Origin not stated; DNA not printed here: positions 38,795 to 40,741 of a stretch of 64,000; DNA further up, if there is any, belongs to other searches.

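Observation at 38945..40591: LuxR-type HTH fused to an alpha/beta-hydrolase fold that has lost its nucleophile (GHATGG): a candidate ligand-sensing pseudo-hydrolase regulator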

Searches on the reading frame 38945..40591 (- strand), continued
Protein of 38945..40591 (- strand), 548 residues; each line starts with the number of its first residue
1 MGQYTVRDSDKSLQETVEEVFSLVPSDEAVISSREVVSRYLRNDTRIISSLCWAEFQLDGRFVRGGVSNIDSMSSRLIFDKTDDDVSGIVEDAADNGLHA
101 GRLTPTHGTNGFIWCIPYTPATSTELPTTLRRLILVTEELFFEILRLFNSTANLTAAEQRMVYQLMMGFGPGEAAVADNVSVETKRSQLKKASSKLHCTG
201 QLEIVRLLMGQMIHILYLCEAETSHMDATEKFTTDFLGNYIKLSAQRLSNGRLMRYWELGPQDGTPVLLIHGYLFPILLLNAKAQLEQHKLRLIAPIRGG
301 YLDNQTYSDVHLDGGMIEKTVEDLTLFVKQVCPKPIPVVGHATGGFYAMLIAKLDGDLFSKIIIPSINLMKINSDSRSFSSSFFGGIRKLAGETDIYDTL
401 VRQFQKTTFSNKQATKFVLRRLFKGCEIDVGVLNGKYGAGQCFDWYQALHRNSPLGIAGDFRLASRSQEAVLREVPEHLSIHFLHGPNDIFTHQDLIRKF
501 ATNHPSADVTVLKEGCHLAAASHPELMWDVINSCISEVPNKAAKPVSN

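Call 16: find_encoding_contigs(protein=P0006, flank=8000, max_places=2)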
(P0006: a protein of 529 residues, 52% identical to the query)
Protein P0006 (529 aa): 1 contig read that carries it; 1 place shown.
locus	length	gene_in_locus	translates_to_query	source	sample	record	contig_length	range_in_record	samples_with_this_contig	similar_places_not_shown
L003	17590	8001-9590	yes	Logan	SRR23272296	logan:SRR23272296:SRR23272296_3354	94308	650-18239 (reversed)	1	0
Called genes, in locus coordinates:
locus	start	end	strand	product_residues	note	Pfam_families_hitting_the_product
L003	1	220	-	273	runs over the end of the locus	PF00582:Usp (faint)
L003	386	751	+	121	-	-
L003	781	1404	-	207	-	PF00072:Response_reg, PF00196:GerE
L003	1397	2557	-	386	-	PF00989:PAS, PF08448:PAS_4, PF13188:PAS_8, PF24820:Diguanyl_cycl_sensor (weak), PF13426:PAS_9, PF00512:HisKA, PF02518:HATPase_c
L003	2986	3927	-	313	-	PF10082:BBP2_2 (weak)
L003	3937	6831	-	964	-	-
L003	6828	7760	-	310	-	-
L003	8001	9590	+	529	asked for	PF00561:Abhydrolase_1, PF12697:Abhydrolase_6, PF12146:Hydrolase_4 (faint)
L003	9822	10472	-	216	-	PF00072:Response_reg, PF00196:GerE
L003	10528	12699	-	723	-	PF02518:HATPase_c (weak)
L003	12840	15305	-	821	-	PF07715:Plug, PF00593:TonB_dep_Rec_b-barrel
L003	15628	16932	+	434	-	PF13428:TPR_14 (faint), PF07719:TPR_2 (faint), PF13174:TPR_6 (faint), PF13432:TPR_16, PF14559:TPR_19, PF04575:SlipAM, PF13505:OMP_b-brl (weak)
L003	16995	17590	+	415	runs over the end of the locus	?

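Call 17: predict_structure(alignment_id=A1)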
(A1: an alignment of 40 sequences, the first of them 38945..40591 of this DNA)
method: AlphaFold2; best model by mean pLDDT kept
length: 548 residues; sequences in the alignment: 40
mean_pLDDT: 84.3   pTM: 0.68
mean pLDDT of the five models: 84.3, 83.9, 83.4, 82.8, 82.7
residues with pLDDT >= 90: 284; 70-90: 174; 50-70: 56; < 50: 34
segments of 3 or more residues with pLDDT < 50: 1-7, 38-47, 307-312, 541-548
pLDDT, mean of each block of 10 residues (from residue 1): 44 74 70 53 49 89 80 64 86 90 81 85 62 90 87 93 93 95 97 95 89 70 69 90 81 86 96 94 97 95 62 72 95 96 97 97 95 75 85 75 80 91 93 96 93 88 89 97 95 94 97 96 97 86 45
secondary structure, 60 per line:
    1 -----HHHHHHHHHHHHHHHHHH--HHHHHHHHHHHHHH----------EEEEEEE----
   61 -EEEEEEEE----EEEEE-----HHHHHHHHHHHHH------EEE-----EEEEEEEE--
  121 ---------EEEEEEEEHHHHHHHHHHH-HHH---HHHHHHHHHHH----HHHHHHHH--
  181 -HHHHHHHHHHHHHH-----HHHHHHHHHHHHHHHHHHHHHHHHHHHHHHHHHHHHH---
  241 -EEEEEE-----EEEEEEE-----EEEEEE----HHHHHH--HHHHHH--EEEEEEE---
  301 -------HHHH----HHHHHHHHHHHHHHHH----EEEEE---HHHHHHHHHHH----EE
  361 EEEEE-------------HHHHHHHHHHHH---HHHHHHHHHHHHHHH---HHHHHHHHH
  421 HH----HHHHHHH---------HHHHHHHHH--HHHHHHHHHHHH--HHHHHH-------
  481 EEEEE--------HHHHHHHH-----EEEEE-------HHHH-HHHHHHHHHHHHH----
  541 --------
elements in order: H6-23 H26-39 E50-56 E62-69 E74-78 H84-96 E103-105 E111-118 E130-137 H138-148 H156-166 H171-178 H182-195 H201-237 E242-247 E253-259 E265-270 H275-280 H283-288 E291-297 H308-311 H316-331 E336-340 H344-354 E359-365 H379-390 H394-408 H412-422 H427-433 H443-451 H454-465 H468-473 E481-485 H494-501 E507-511 H519-522 H524-536
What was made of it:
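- Checked: The AF2 model has pLDDT 84 (call 17). Asp489 follows beta7, His517 follows beta8, and a helical cap is inserted after beta6 (call 17).
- The AF2 model is confident, pLDDT 84 (call 17).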

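Call 18: find_related_loci(query=A1, collection=genome_contigs, flank=10000)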
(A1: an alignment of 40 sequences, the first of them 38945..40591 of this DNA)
Query A1 (548 aa) in genome_contigs; peptide patterns used: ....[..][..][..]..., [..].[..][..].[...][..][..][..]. (x = any residue, [..] = any of these).
46 stretches matched a pattern; 19 encode a relative of the query (tblastn E <= 1e-3); 19 distinct loci.
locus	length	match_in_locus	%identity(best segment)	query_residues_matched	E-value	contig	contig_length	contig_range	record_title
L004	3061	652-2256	52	2-537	0e+0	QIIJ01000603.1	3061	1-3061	MAG: Aurantimonadaceae bacterium isolate SZUA-100 Ga0063293_10112178, whole genome shotgun sequence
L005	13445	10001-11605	49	1-535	5e-178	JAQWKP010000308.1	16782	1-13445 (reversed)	MAG: Novosphingobium sp. isolate cluster2_bin.102 k141_215441, whole genome shotgun sequence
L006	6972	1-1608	47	13-548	1e-166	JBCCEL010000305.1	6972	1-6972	MAG: Pseudomonadota bacterium isolate P01_B01_bin.106 k141_993459_length_6972_cov_14.5816, whole genome shotgun sequence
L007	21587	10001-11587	47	6-535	3e-161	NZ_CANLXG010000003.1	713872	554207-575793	Uncultured Roseobacter sp. isolate 3-296-3Z.fasta NODE_3, whole genome shotgun sequence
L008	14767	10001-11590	45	2-531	4e-147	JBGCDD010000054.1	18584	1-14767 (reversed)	MAG: Sedimentitalea sp. isolate SGMAG-86 contig54, whole genome shotgun sequence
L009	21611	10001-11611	42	2-539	7e-147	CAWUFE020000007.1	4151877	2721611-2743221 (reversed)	MAG: Rhizobiaceae bacterium isolate 2a1c93a1-b5bb-4fff-98e9-bbfee3ad1fdc genome assembly, contig: contig_7, whole genome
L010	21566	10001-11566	43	13-535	1e-142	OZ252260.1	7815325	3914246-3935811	MAG: Hoeflea sp. isolate 2f27de24-c198-4795-9465-b2fefa61cf49 genome assembly, chromosome: 1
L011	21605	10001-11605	41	6-542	5e-139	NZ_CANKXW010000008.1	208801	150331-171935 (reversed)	Uncultured Tateyamaria sp. isolate 2-1196.fasta NODE_8, whole genome shotgun sequence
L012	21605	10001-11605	40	6-541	2e-137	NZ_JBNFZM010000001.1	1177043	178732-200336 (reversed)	Tateyamaria sp. 1078 NODE_1_length_1177043_cov_176.995363, whole genome shotgun sequence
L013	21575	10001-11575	40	11-536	2e-134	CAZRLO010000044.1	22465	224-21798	MAG TPA_asm: uncultured Rhodobacter sp. isolate binchicken_co46_579 genome assembly, contig: NODE_4202_length_22465_cov_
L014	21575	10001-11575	48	12-537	3e-162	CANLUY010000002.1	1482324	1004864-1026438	uncultured Litoreibacter sp. isolate 2-822.fasta genome assembly, contig: NODE_2, whole genome shotgun sequence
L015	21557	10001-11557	33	11-531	5e-97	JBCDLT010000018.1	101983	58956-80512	MAG: Pseudomonadota bacterium isolate P01_H01_bin.91 k141_1072504_length_101983_cov_18.2522, whole genome shotgun sequen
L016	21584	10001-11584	33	2-531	4e-95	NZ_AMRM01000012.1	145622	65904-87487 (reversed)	Nitratireductor pacificus pht-3B contig12, whole genome shotgun sequence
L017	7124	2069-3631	32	15-537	1e-94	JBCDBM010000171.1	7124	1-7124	MAG: Pseudomonadota bacterium isolate P01_F01_bin.83 k141_474218_length_7124_cov_9.0000, whole genome shotgun sequence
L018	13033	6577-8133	32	11-531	3e-96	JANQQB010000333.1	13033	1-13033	MAG: Rhodobiaceae bacterium isolate IP29b_bin.188 k99_2627506, whole genome shotgun sequence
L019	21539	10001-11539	32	17-531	7e-75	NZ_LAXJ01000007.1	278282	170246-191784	Roseovarius atlanticus strain R12B contig7, whole genome shotgun sequence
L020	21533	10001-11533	32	17-529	5e-74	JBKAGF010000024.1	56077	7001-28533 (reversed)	MAG: Roseovarius sp. isolate Ske_MAG23 Ske_MAG23_0024, whole genome shotgun sequence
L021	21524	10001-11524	31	20-529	5e-72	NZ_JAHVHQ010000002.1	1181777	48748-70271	Roseovarius atlanticus strain DP5N14-7 DP5N14-7_ctg0002, whole genome shotgun sequence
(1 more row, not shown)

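Call 21: fold_search(model_id=the predicted structure, library=pdb)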
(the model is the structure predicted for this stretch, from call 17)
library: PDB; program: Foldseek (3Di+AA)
matches with E <= 10: 1750; with E <= 0.001: 1349
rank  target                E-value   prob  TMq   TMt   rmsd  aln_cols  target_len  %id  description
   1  8ynv_C                3.1e-10  1.00  0.36  0.62   7.7       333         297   15  Poly(3-hydroxybutyrate) depolymerase PhaZ from Bacillus thuringiensis (released 2024-12-11)
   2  3qit_A                3.1e-10  1.00  0.35  0.62   6.4       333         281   13  Thioesterase Domain From Curacin Biosynthetic Pathway (released 2011-03-09)
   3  6azd                  3.2e-10  1.00  0.33  0.63   7.8       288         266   18  Crystal structure of Physcomitrella patens KAI2-like H (released 2019-02-06)
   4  4opm_A                3.5e-10  1.00  0.39  0.67   5.0       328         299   13  Crystal structure of a putative lipase (lip1) from Acinetobacter baumannii AYE at 1.70 A resolution (released 2014-02-19)
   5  8agm_DDD              3.5e-10  1.00  0.38  0.67   5.9       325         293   18  Limonene epoxide low pH soak of epoxide hydrolase from metagenomic source ch65 (released 2023-08-16)
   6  1wm1                  4.1e-10  1.00  0.37  0.58   7.3       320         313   15  Crystal Structure of Prolyl Aminopeptidase, Complex with Pro-TBODA (released 2004-07-20)
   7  5ng7_B                4.3e-10  1.00  0.38  0.67   6.2       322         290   18  Novel epoxide hydrolases belonging to the alpha/beta hydrolases superfamily in metagenomes from hot environments (released 2018-05-16)
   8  8agn_DDD              4.5e-10  1.00  0.38  0.67   5.9       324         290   17  Cyclohexane epoxide low pH soak of epoxide hydrolase from metagenomic source ch65 (released 2023-08-16)
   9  3qit_B                5.5e-10  1.00  0.35  0.62   6.8       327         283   12  Thioesterase Domain From Curacin Biosynthetic Pathway (released 2011-03-09)
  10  3a2m_B                5.5e-10  1.00  0.33  0.55   8.4       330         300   15  CRYSTAL STRUCTURE OF DBJA (WILD TYPE Type I) (released 2010-05-26)
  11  6i8w_A                5.7e-10  1.00  0.39  0.64   8.4       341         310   14  Crystal structure of a membrane phospholipase A, a novel bacterial virulence factor (released 2019-11-27)
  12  8ynw_A                6.0e-10  1.00  0.39  0.66   5.6       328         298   15  S102A mutant of poly(3-hydroxybutyrate) depolymerase PhaZ from Bacillus thuringiensis (released 2024-12-11)
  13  8ynw_B                6.3e-10  1.00  0.37  0.64   6.5       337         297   14  S102A mutant of poly(3-hydroxybutyrate) depolymerase PhaZ from Bacillus thuringiensis (released 2024-12-11)
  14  8ags_AAA              7.3e-10  1.00  0.35  0.60   7.7       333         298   17  Cyclohexane epoxide soak of epoxide hydrolase from metagenomic source ch65 resulting in halogenated compound in the  (released 2023-08-16)
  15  5ng7_A                8.9e-10  1.00  0.38  0.66   6.3       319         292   18  Novel epoxide hydrolases belonging to the alpha/beta hydrolases superfamily in metagenomes from hot environments (released 2018-05-16)
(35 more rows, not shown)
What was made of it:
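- On Alpha/beta-hydrolase fold superfamily: Foldseek E~1e-10, prob 1.0, TM(target) 0.62-0.70 (call 21).
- Checked: Foldseek gives E~1e-10, prob 1.0, TM 0.62-0.70 to esterases, epoxide hydrolases, PhaZ and KAI2 (call 21).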

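Call 29: search_protein_families(library=pfam, proteins=[L003:3937-6831:-, L003:6828-7772:-, L008:1649-6487:+, L008:6713-9592:+, L009:6634-9780:-, L010:6731-9667:-, L006:1735-3588:+, L006:3593-5398:+, L015:7170-9086:-, L017:4750-7122:+], max_evalue=0.001)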
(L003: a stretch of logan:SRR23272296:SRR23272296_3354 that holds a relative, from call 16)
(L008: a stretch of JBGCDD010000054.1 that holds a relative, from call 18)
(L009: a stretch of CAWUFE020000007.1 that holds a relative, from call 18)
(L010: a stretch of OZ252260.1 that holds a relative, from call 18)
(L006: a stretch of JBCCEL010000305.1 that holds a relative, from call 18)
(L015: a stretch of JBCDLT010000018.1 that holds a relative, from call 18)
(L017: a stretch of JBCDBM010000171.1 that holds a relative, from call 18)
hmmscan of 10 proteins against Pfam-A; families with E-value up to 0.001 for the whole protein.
L003:3937-6831:- (964 aa): 0 families

L003:6828-7772:- (314 aa): 0 families

L008:1649-6487:+ (1612 aa): 4 families
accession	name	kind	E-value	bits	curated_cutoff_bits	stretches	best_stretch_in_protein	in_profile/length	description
PF00353.25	HemolysinCabind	-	7.5e-69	227.6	23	14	574-608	2-36/36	RTX calcium-binding nonapeptide repeat (4 copies)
PF13403.11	Hint_2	-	1.3e-41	142.9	28.4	1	1419-1557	1-146/147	Hint domain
PF06119.19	NIDO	-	6.2e-12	46.3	25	1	116-210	81-184/186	Nidogen-like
PF16841.11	CBM60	-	1.8e-08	35.1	28.2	1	643-746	2-87/91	Ca-dependent carbohydrate-binding module xylan-binding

L008:6713-9592:+ (959 aa): 1 family
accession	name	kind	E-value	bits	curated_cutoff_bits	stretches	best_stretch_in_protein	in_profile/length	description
PF01391.23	Collagen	-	8.1e-12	45.2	27.2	0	723-776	6-59/60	Collagen triple helix repeat (20 copies)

L009:6634-9780:- (1048 aa): 2 families
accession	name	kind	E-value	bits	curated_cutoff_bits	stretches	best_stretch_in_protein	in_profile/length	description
PF13946.11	DUF4214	-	4.4e-27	94.4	23.2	1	967-1036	1-71/72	Domain of unknown function (DUF4214)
PF00353.25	HemolysinCabind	-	1.6e-16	60.3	23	2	653-688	1-36/36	RTX calcium-binding nonapeptide repeat (4 copies)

L010:6731-9667:- (978 aa): 2 families
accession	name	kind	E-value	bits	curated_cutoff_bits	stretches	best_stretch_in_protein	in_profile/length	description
PF13946.11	DUF4214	-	8.2e-26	90.3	23.2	1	897-965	1-70/72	Domain of unknown function (DUF4214)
PF00353.25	HemolysinCabind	-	1.1e-09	38.5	23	0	593-625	2-34/36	RTX calcium-binding nonapeptide repeat (4 copies)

L006:1735-3588:+ (617 aa): 13 families
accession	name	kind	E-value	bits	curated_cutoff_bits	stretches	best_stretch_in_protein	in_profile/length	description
PF07992.20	Pyr_redox_2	-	1.7e-25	90.5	26.1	1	121-415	2-291/291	Pyridine nucleotide-disulphide oxidoreductase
PF14691.11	Fer4_20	-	6.9e-19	68.2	25.8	1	28-103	31-108/113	Dihydroprymidine dehydrogenase domain II, 4Fe-4S cluster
PF12838.12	Fer4_7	-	5e-09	36.9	27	1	512-586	2-52/52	4Fe-4S dicluster domain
PF13738.12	Pyr_redox_3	-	1.4e-08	34.8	30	1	242-399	156-305/305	Pyridine nucleotide-disulphide oxidoreductase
PF00037.32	Fer4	-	1.1e-07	31.7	21.1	1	567-586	3-22/24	4Fe-4S binding domain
PF00070.33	Pyr_redox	-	1.3e-06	29.2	22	1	251-324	1-78/82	Pyridine nucleotide-disulphide oxidoreductase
PF13183.11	Fer4_8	-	1.9e-05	25.6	27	1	512-585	5-67/68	4Fe-4S dicluster domain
PF13237.11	Fer4_10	-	2.4e-05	24.6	25.5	0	566-602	3-41/53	4Fe-4S dicluster domain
PF13450.12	NAD_binding_8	-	4.4e-05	24.1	21.9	1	126-161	3-38/68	NAD(P)-binding Rossmann-like domain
PF14697.11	Fer4_21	-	4.4e-05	24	35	0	563-586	32-56/59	4Fe-4S dicluster domain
PF12837.12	Fer4_6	-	0.00041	20.6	25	1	565-587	2-24/24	4Fe-4S binding domain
PF13187.11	Fer4_9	-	0.00055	20.3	27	1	512-586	2-51/52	4Fe-4S dicluster domain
PF13534.11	Fer4_17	-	0.00087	20.2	22.2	1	512-585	2-59/61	4Fe-4S dicluster domain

L006:3593-5398:+ (601 aa): 2 families
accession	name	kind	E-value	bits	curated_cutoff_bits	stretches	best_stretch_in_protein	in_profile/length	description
PF01855.24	POR_N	-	3.9e-48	164.6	27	1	215-377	2-154/231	Pyruvate flavodoxin/ferredoxin oxidoreductase, thiamine diP-bdg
PF01558.24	POR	-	8.2e-31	107.9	27.4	1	16-179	2-172/173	Pyruvate ferredoxin/flavodoxin oxidoreductase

L015:7170-9086:- (638 aa): 2 families
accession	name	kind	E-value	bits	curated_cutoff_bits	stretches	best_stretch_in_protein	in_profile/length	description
PF05226.16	CHASE2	-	7.4e-40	137.6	26.3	1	22-344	3-249/257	CHASE2 domain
PF00211.25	Guanylate_cyc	-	6.8e-19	68.6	21.9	1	450-595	5-148/183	Adenylate and Guanylate cyclase catalytic domain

L017:4750-7122:+ (791 aa): 0 families

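Call 38: list_cluster_members(proteins=[P0001])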
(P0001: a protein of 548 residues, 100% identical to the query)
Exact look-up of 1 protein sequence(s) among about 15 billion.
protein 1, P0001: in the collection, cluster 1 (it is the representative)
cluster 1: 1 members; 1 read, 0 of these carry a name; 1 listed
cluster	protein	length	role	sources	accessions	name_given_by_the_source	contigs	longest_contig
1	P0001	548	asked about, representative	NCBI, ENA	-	-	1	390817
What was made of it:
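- Tried and rejected: Its cluster has one unnamed member on a 390,817-bp contig, so the source organism stays unidentified (call 38).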

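Call 57: search_protein_families(library=pfam, proteins=[L007:8829-9677:+, L011:9197-9883:+, L005:9387-9851:-, L016:8480-9889:-, L020:9206-9859:-, L018:8424-8942:+, L015:11806-12054:+, L013:9263-9994:-, L002:9761-10414:+, L019:9068-9841:+], max_evalue=0.01)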
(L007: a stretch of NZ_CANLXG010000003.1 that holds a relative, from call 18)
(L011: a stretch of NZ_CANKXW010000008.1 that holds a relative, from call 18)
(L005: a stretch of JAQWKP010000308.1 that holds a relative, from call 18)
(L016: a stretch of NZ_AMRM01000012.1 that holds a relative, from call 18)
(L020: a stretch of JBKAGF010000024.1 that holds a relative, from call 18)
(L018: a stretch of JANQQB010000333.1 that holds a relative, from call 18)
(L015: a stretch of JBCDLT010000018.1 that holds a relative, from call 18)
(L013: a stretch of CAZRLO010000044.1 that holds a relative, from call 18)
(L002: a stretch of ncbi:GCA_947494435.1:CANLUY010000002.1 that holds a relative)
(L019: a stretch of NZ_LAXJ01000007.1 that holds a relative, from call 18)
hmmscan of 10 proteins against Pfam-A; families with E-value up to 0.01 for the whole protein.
L007:8829-9677:+ (282 aa): 0 families

L011:9197-9883:+ (228 aa): 1 family
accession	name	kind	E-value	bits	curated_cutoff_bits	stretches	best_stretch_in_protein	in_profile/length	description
PF01634.23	HisG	-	2.7e-34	118.8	25.5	1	54-227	3-156/158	ATP phosphoribosyltransferase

L005:9387-9851:- (154 aa): 0 families

L016:8480-9889:- (469 aa): 0 families

L020:9206-9859:- (217 aa): 0 families

L018:8424-8942:+ (172 aa): 0 families

L015:11806-12054:+ (82 aa): 0 families

L013:9263-9994:- (243 aa): 1 family
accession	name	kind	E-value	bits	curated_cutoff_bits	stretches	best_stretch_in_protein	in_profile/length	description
PF06191.17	DUF995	-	1e-21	77.6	20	1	104-230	3-131/140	Protein of unknown function (DUF995)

L002:9761-10414:+ (217 aa): 0 families

L019:9068-9841:+ (257 aa): 0 families

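Call 69: find_related_loci(query=A1, collection=metagenome_contigs, flank=6000)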
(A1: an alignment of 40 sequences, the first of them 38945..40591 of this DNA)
Query A1 (548 aa) in metagenome_contigs; peptide patterns used: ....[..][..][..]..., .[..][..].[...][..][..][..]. (x = any residue, [..] = any of these).
395 stretches matched a pattern; 3 encode a relative of the query (tblastn E <= 1e-3); 3 distinct loci.
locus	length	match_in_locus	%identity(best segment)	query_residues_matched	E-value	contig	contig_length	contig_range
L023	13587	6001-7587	47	6-535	2e-159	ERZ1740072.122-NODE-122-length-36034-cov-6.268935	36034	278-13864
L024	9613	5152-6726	40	11-536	1e-135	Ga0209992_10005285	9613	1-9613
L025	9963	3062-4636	40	11-536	1e-135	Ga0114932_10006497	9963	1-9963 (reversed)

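Call 70: find_encoding_contigs(protein=P0037, flank=8000, max_places=1)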
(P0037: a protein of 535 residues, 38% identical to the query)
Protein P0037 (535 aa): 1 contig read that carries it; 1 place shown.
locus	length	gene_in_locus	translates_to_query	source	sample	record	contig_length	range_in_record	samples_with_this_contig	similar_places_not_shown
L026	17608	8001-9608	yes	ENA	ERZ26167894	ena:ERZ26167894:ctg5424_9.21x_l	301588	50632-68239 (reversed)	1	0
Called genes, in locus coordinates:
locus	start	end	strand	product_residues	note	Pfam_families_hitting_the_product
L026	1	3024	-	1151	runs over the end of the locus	PF01558:POR, PF20169:DUF6537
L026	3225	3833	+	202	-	PF04290:DctQ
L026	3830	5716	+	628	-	PF06808:DctM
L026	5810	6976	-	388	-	PF00353:HemolysinCabind (faint)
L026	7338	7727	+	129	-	PF00903:Glyoxalase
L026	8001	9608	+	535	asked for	PF12697:Abhydrolase_6 (weak), PF12146:Hydrolase_4 (weak)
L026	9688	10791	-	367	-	PF03480:DctP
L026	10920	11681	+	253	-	PF07722:Peptidase_C26, PF00117:GATase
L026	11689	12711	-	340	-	PF03824:NicO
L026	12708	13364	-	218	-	PF06226:DUF1007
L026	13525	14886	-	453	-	PF13281:MAP3K_TRAF_bd, PF20308:TPR-S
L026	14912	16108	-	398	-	PF01425:Amidase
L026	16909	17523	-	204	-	PF21090:P-loop_SecA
